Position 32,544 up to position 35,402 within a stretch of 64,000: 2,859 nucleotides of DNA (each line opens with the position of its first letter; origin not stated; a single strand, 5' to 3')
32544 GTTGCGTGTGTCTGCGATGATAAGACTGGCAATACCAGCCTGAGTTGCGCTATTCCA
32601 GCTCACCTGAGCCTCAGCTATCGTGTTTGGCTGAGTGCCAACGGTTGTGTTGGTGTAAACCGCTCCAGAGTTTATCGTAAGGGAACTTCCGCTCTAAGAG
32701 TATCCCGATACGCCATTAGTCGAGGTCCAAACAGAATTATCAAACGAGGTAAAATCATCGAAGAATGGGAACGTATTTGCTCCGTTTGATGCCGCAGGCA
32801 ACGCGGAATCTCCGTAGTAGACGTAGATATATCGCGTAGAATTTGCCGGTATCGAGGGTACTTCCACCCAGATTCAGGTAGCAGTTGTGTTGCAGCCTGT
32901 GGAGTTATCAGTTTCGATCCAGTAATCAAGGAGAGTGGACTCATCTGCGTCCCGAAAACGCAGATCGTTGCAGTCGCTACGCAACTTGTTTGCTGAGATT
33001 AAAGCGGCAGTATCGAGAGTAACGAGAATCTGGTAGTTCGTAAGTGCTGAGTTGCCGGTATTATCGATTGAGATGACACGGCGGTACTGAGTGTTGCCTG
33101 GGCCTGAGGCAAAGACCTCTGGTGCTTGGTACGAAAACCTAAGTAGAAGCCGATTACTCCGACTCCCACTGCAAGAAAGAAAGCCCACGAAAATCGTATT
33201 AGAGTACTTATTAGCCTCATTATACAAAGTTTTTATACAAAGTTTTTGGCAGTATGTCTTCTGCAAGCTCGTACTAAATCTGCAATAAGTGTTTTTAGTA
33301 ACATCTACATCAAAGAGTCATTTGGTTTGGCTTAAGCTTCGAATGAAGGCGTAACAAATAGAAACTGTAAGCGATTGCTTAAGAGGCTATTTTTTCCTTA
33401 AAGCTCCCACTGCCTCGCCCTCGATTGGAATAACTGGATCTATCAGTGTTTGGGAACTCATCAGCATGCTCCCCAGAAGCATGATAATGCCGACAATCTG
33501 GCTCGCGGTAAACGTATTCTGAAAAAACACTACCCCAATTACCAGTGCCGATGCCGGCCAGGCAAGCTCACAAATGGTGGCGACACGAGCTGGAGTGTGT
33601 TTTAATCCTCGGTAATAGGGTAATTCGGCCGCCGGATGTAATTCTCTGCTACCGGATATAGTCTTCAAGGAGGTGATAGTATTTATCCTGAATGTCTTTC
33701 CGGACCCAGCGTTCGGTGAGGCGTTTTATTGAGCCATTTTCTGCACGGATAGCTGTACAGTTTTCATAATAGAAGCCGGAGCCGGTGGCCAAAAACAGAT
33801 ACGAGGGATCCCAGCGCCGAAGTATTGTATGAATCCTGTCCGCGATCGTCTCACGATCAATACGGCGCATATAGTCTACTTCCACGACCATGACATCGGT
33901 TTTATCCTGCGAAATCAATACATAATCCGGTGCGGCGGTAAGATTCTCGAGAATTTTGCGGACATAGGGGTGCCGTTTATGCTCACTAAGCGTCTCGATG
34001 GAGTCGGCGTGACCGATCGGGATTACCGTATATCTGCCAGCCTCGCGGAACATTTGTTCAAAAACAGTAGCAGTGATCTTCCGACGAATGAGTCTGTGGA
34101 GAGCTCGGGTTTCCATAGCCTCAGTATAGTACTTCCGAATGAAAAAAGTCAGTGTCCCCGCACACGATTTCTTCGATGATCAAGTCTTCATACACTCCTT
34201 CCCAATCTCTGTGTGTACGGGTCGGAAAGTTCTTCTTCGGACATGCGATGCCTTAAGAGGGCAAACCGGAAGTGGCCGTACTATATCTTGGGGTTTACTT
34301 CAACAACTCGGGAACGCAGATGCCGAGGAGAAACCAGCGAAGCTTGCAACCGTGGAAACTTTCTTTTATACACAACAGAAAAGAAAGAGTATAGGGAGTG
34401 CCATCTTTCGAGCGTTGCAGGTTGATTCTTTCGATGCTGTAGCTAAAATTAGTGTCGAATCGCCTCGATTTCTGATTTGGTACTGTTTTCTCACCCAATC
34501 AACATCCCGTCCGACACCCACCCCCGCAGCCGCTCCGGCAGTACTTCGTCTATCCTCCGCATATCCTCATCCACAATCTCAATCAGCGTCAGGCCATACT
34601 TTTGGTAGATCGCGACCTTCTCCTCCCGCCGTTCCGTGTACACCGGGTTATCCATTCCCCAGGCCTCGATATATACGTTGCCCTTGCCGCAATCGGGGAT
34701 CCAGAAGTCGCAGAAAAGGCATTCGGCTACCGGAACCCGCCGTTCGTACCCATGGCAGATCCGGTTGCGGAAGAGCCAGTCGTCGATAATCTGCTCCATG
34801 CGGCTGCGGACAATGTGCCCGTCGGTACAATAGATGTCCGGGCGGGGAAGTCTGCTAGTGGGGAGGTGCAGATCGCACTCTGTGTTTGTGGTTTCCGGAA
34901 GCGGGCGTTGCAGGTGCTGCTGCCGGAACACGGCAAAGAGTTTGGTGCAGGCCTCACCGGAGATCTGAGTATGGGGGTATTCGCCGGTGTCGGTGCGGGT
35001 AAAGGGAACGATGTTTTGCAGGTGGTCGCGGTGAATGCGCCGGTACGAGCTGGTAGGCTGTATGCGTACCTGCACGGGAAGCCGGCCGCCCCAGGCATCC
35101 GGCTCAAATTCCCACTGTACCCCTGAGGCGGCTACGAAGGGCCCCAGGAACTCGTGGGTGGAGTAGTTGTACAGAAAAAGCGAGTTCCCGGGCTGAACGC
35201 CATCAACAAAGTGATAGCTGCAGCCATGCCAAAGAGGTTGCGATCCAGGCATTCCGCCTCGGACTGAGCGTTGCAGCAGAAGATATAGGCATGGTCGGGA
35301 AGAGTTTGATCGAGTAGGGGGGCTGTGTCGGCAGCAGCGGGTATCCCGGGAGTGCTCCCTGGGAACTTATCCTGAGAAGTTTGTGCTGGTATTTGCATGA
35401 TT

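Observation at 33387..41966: An 8.35-kb segment bracketed by a perfect 68-bp direct repeat inside an EamA transporter gene: candidate integrated island with a displaced gene 3' end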

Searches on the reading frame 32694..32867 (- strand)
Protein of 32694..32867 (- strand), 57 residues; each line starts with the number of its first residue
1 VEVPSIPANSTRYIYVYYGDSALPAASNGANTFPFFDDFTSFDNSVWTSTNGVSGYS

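Call 39: search_protein_families(library=pfam, proteins=[window:32694-32867:-], max_evalue=0.1)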
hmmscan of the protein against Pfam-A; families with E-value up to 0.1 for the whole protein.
window:32694-32867:- (57 aa): 1 family
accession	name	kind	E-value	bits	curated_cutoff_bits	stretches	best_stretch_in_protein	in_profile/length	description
PF10102.14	DUF2341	-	3.8e-14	53.3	23.4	1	2-49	34-83/84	Domain of unknown function (DUF2341)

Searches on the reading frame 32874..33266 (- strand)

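Call 5: search_protein_families(library=pfam, proteins=[window:32874-33266:-], max_evalue=0.01)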
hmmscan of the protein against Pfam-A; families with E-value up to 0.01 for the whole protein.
window:32874-33266:- (130 aa): 1 family
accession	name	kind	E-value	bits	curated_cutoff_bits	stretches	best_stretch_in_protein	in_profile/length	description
PF10102.14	DUF2341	-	0.00024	21.9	23.4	1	98-124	1-27/84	Domain of unknown function (DUF2341)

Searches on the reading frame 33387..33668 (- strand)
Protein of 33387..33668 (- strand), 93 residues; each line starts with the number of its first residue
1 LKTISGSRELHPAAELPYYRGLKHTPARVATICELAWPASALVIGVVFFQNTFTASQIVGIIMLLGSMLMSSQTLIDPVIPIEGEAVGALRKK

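Call 5: search_protein_families(library=pfam, proteins=[window:33387-33668:-], max_evalue=0.01)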
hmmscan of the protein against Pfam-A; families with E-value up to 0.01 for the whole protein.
window:33387-33668:- (93 aa): 1 family
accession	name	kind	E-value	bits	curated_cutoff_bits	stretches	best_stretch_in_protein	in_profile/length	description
PF00892.27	EamA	-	2.9e-08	34.5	28.2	1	18-71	80-133/135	EamA-like transporter family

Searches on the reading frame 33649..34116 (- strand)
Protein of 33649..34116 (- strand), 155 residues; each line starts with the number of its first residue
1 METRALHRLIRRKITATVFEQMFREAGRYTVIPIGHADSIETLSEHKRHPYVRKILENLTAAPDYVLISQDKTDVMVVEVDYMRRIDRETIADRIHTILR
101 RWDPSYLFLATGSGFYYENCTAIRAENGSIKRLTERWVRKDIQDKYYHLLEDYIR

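Call 5: search_protein_families(library=pfam, proteins=[window:33649-34116:-], max_evalue=0.01)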
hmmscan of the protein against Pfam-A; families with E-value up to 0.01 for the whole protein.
window:33649-34116:- (155 aa): 0 families

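Call 23: find_encoding_contigs(protein=window:33649-34116:-, flank=10000, max_places=6)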
Protein window:33649-34116:- (155 aa): no gene with exactly this product is on record in the collection.

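Call 35: search_protein_families(library=padloc, proteins=[window:33649-34116:-], max_evalue=0.01)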
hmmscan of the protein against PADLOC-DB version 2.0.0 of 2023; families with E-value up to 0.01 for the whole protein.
window:33649-34116:- (155 aa): 0 families

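Call 36: search_protein_families(library=ncbifam, proteins=[window:33649-34116:-], max_evalue=0.01)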
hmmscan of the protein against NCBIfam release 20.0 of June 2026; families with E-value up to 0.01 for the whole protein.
window:33649-34116:- (155 aa): 0 families

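Call 42: find_homologous_proteins(query=window:33649-34116:-)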
Query window:33649-34116:- (155 aa): 11 proteins with E <= 0.001 among 37 candidates.
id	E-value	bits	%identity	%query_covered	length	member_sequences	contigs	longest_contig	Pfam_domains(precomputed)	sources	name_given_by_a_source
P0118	5.0e-98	343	100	100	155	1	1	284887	-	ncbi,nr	ncbi:MAG: hypothetical protein N2691_02080 [Patescibacteria group bacterium]|nr:hypothetical protein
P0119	3.6e-62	227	65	100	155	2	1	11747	-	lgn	-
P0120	8.5e-60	219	61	100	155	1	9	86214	-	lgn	-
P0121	8.8e-57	209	60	100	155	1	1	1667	-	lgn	-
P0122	2.4e-56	208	58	100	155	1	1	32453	-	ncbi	-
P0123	1.2e-55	205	57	100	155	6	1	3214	-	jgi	jgi:hypothetical protein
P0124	2.0e-54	201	58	100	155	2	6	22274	-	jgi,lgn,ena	jgi:hypothetical protein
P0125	7.6e-54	199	54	100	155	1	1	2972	-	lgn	-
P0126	1.5e-53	199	54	100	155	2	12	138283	-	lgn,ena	-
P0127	2.4e-52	195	55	100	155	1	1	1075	-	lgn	-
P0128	7.8e-28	115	41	94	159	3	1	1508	-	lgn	-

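Call 43: find_encoding_contigs(protein=P0126, flank=8000, max_places=2)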
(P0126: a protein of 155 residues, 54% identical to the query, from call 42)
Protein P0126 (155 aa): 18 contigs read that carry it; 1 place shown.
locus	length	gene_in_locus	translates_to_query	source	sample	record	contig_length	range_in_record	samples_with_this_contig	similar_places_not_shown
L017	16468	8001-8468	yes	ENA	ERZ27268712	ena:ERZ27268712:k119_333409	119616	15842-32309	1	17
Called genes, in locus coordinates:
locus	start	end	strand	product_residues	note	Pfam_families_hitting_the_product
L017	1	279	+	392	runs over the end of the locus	PF13793:Pribosyltran_N, PF00156:Pribosyltran, PF14572:Pribosyl_synth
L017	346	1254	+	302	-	PF00294:PfkB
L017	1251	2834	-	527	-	-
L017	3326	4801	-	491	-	PF00370:FGGY_N, PF02782:FGGY_C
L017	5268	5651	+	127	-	PF08327:AHSA1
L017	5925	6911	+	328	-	PF00892:EamA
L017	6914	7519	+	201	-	PF00677:Lum_binding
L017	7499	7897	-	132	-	-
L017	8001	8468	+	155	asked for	-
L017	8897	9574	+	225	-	-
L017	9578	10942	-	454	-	PF00171:Aldedh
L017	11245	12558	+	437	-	PF00486:Trans_reg_C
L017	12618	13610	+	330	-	PF01370:Epimerase, PF04321:RmlD_sub_bind, PF16363:GDP_Man_Dehyd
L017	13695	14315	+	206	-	-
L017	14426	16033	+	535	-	PF00288:GHMP_kinases_N, PF08544:GHMP_kinases_C (weak), PF13580:SIS_2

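Call 44: find_encoding_contigs(protein=P0122, flank=8000, max_places=2)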
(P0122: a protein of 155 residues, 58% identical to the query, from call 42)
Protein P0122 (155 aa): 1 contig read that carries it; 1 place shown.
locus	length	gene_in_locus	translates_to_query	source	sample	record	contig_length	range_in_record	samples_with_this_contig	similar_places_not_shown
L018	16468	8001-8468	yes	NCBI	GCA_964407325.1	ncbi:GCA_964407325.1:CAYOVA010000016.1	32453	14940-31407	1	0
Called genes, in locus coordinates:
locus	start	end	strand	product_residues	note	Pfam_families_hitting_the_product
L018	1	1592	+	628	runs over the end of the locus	-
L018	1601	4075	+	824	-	PF02837:Glyco_hydro_2_N, PF22666:Glyco_hydro_2_N2, PF00703:Glyco_hydro_2, PF17786:Mannosidase_ig, PF17753:Ig_mannosidase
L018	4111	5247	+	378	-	PF13793:Pribosyltran_N, PF00156:Pribosyltran, PF14572:Pribosyl_synth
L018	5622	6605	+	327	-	PF00892:EamA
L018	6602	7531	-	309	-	PF01636:APH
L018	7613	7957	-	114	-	-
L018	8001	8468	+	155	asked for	-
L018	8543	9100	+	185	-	-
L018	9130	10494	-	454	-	PF00171:Aldedh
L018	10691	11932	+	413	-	PF00486:Trans_reg_C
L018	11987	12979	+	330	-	PF01370:Epimerase, PF04321:RmlD_sub_bind, PF16363:GDP_Man_Dehyd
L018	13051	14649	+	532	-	PF00288:GHMP_kinases_N, PF08544:GHMP_kinases_C, PF13580:SIS_2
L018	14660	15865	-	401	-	-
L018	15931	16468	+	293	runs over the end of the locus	PF00459:Inositol_P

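Call 48: search_solved_structures(query=A2, max_evalue=1)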
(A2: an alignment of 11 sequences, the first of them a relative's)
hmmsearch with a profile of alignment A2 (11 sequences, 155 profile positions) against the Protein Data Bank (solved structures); distinct sequences matched with E-value up to 1: 2.
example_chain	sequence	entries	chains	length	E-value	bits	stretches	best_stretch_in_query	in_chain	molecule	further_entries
1z82_A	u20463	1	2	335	0.56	13.3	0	17-85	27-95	glycerol-3-phosphate dehydrogenase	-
2l5a_A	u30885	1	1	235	0.81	12.8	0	119-154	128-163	Histone H3-like centromeric protein CSE4, Protein SCM3, Histone H4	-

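Call 52: predict_structure(alignment_id=A2)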
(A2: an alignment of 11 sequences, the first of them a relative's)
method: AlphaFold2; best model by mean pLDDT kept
length: 155 residues; sequences in the alignment: 11
mean_pLDDT: 90.8   pTM: 0.87
mean pLDDT of the five models: 90.8, 89.3, 87.4, 85.8, 83.4
residues with pLDDT >= 90: 98; 70-90: 56; 50-70: 1; < 50: 0
segments of 3 or more residues with pLDDT < 50: none
pLDDT, mean of each block of 10 residues (from residue 1): 86 95 95 84 85 83 88 90 93 90 91 96 94 96 97 87
secondary structure, 60 per line:
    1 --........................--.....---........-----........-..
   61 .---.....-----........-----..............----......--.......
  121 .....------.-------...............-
elements in order: H3-26 E29-33 H37-44 H50-57 E65-69 E75-82 H88-101 E106-111 E114-119 H120-125 H140-154

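Call 54: fold_search(model_id=the predicted structure, library=pdb)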
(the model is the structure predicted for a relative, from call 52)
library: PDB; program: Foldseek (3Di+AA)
matches with E <= 10: 653; with E <= 0.001: 2
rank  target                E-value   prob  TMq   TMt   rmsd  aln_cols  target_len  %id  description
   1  2eo0_A                2.7e-04  0.99  0.33  0.37  10.4       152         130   14  Crystal Structure of Holliday Junction Resolvase ST1444 (released 2007-10-02)
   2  2eo0_B                4.1e-04  0.99  0.32  0.38  10.3       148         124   14  Crystal Structure of Holliday Junction Resolvase ST1444 (released 2007-10-02)
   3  1zp7_A                2.7e-03  0.93  0.35  0.35   8.9       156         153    8  The structure of Bacillus subtilis RecU Holliday junction resolvase and its role in substrate selection and sequence s (released 2005-09-20)
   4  9qcc_M                3.7e-03  1.00  0.43  0.18   5.1       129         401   12  Activated XauSPARDA filament assembly with bound dsDNA substrate (released 2025-12-17)
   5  1zp7_B                3.9e-03  0.91  0.25  0.25   7.9        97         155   11  The structure of Bacillus subtilis RecU Holliday junction resolvase and its role in substrate selection and sequence s (released 2005-09-20)
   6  1rzn_A                4.5e-03  0.94  0.36  0.36   8.7       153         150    6  Crystal Structure of Penicillin-binding protein-related factor A from Bacillus Subtilis. (released 2004-11-30)
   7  7ewu_D                4.8e-03  0.90  0.39  0.36   8.7       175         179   12  Crystal structure of Ebinur Lake virus cap snatching endonuclease (WT) (released 2022-01-26)
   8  9qcc_A                5.1e-03  1.00  0.44  0.18   4.7       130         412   12  Activated XauSPARDA filament assembly with bound dsDNA substrate (released 2025-12-17)
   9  8t67                  5.8e-03  0.95  0.44  0.40   6.4       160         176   11  Influenza PA-N Endonuclease I38T Mutant (amino acids 52-74 truncation) (released 2024-05-08)
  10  4e5e_A                6.6e-03  0.98  0.46  0.41   5.7       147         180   10  Crystal structure of avian influenza virus PAn Apo (released 2012-08-08)
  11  8t5z                  7.1e-03  0.99  0.51  0.46   5.3       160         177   10  Influenza PA-N Endonuclease (amino acids 52-74 truncation) (released 2024-05-08)
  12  8ctf                  7.5e-03  0.93  0.44  0.40   6.5       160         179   11  The N-terminal domain of PA endonuclease from the influenza H1N1 viral polymerase in complex with 3-hydroxy-4-oxo-1,4-di (released 2022-12-21)
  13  8t5w                  8.0e-03  0.95  0.45  0.40   6.1       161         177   12  Influenza PAN endonuclease I38T mutant with Baloxavir (released 2024-06-12)
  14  9pmr                  8.6e-03  0.98  0.48  0.43   5.7       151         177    9  Influenza PA-N Endonuclease I38T mutant with compound 2 ((6M)-6-(2-ethylphenyl)-3,4-dihydroxypyridine-2-carboxylic acid) (released 2026-01-21)
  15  8ddb                  8.6e-03  0.97  0.47  0.42   5.5       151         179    9  The N-terminal domain of PA endonuclease from the influenza H1N1 viral polymerase in complex with 4-(benzyloxy)-6-bromo- (released 2022-12-21)
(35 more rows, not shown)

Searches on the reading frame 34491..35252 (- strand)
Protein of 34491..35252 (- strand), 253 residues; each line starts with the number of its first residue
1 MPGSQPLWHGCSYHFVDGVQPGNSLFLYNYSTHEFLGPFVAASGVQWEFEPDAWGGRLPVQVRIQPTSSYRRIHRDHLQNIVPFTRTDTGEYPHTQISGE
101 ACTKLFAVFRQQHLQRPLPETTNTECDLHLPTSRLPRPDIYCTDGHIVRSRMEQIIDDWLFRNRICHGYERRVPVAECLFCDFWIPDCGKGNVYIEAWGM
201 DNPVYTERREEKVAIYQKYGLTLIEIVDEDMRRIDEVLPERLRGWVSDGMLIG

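Call 5: search_protein_families(library=pfam, proteins=[window:34491-35252:-], max_evalue=0.01)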
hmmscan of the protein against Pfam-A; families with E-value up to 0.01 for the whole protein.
window:34491-35252:- (253 aa): 2 families
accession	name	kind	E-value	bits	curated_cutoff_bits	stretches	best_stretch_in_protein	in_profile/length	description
PF10539.14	Dev_Cell_Death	-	4.9e-11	42.9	27.8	1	13-105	28-122/126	Development and cell death domain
PF05685.18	Uma2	-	0.0016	18.4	27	0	94-149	28-82/172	Putative restriction endonuclease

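Call 35: search_protein_families(library=padloc, proteins=[window:34491-35252:-], max_evalue=0.01)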
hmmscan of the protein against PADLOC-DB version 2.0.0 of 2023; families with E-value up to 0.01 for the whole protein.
window:34491-35252:- (253 aa): 4 families
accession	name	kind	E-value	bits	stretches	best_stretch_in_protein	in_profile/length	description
PDLC05067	PDC-S69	-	5e-35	119.5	1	140-243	181-282/289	-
PDLC01150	HEAT_CxxC_PDDEXK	-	6.3e-10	36.8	1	139-243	182-285/288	HEAT_CxxC_PD-DEXK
PDLC05065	PDC-S68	-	3.2e-09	33.2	1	143-224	1103-1186/1221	-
PDLC05066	PDC-S68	-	0.00024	17.2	1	145-219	1099-1175/1202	-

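Call 36: search_protein_families(library=ncbifam, proteins=[window:34491-35252:-], max_evalue=0.01)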
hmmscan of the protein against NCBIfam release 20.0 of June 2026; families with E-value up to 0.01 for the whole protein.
window:34491-35252:- (253 aa): 0 families
